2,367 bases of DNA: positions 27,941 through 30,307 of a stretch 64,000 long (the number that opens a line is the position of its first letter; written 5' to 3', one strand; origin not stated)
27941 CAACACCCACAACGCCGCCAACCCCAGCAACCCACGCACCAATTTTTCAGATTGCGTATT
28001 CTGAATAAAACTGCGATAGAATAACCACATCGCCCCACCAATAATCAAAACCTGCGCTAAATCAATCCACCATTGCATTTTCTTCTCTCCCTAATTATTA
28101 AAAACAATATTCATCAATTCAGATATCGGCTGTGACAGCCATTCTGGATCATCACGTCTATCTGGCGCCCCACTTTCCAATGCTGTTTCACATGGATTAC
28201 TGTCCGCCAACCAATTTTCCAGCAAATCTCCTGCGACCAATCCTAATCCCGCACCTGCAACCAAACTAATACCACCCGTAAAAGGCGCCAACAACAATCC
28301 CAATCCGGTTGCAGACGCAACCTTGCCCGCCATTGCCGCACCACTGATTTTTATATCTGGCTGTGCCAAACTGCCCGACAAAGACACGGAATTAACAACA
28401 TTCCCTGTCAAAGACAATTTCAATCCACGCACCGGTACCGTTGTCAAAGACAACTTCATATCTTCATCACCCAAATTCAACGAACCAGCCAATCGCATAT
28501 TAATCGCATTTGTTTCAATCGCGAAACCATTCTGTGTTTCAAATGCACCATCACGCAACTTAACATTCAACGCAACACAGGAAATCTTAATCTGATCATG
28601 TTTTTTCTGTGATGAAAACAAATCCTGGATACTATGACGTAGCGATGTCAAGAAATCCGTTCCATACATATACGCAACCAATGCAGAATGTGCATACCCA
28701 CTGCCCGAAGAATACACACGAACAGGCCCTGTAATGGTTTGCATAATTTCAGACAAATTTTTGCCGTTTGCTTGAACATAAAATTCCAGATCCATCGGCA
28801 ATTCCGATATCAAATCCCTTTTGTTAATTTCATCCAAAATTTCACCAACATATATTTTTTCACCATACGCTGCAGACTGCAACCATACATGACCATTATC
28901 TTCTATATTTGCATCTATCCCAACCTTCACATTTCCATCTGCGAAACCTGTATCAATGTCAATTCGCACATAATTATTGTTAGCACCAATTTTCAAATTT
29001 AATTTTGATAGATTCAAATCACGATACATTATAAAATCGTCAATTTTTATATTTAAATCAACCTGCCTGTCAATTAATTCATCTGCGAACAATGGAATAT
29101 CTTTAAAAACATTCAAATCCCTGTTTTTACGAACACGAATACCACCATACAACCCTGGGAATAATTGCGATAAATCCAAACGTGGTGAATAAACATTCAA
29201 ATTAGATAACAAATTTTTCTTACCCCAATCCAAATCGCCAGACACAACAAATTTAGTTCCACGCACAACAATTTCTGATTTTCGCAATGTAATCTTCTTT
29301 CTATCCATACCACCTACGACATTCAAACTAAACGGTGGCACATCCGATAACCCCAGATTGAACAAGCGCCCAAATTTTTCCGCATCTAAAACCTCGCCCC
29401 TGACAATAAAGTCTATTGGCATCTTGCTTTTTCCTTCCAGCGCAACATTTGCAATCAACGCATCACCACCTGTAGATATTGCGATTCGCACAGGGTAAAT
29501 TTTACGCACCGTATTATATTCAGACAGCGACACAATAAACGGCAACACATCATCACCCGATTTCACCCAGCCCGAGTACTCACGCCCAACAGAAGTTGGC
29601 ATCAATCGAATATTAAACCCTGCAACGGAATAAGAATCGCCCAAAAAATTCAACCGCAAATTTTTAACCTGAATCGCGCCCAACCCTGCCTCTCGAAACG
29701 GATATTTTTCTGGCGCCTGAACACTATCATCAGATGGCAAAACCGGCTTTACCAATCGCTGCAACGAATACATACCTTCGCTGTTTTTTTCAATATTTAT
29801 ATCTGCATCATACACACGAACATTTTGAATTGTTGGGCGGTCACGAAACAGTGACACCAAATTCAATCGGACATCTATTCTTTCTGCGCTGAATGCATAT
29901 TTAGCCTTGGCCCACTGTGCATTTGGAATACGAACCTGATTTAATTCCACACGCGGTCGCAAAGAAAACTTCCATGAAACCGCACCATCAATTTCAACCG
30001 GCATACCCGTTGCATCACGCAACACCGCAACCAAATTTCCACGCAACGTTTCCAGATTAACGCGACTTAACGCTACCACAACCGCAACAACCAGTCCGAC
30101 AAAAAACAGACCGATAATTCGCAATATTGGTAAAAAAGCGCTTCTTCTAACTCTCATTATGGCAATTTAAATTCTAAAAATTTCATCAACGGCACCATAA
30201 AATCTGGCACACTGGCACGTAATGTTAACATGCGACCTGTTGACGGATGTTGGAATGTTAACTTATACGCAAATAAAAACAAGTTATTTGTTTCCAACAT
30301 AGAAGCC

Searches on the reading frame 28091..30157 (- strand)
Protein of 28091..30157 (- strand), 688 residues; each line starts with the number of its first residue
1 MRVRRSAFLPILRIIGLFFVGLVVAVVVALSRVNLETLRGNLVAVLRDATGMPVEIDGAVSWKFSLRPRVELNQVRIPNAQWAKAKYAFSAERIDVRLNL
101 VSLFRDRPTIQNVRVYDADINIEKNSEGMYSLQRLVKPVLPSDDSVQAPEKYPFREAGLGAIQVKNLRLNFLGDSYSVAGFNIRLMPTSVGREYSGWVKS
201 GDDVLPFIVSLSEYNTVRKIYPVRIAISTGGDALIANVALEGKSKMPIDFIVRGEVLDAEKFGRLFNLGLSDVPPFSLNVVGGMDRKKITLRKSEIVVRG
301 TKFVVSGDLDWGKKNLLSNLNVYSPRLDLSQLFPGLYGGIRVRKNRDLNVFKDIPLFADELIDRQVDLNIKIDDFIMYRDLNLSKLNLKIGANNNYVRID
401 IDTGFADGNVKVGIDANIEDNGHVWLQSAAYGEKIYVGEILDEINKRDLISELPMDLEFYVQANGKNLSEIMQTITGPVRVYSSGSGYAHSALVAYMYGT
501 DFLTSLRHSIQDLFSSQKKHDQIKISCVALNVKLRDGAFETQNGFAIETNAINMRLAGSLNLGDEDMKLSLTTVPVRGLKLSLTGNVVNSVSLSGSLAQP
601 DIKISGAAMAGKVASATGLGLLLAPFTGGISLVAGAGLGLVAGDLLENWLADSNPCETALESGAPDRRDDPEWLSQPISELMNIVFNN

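Call 45: search_protein_families(library=pfam, proteins=[window:28091-30157:-], max_evalue=0.00001)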
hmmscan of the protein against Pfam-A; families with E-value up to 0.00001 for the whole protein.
window:28091-30157:- (688 aa): 3 families
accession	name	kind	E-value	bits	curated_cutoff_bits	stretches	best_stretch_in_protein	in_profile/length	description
PF05170.20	AsmA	-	3e-20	73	29.8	1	11-145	4-140/607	AsmA family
PF13116.12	YhdP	-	1.8e-13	49.8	46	1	17-174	15-157/1224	YhdP protein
PF05359.17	DUF748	-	2e-09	36.5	50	1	13-169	16-159/1037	Domain of Unknown Function (DUF748)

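Call 75: search_protein_families(library=ncbifam, proteins=[window:28091-30157:-], max_evalue=0.001)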
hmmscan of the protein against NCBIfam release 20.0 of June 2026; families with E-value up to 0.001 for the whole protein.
window:28091-30157:- (688 aa): 3 families
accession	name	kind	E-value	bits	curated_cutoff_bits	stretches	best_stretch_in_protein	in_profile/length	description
TIGR02099.1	TIGR02099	equivalog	5.8e-08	30.8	519.15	1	20-137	14-131/1260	YhdP family protein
TIGR04411.1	T2SS_GspN_Lepto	equivalog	2.5e-06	27.1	50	1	13-111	4-94/280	type II secretion system protein GspN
TIGR03545.1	TIGR03545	subfamily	1.8e-05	23.5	173.35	1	12-129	2-117/556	TIGR03545 family protein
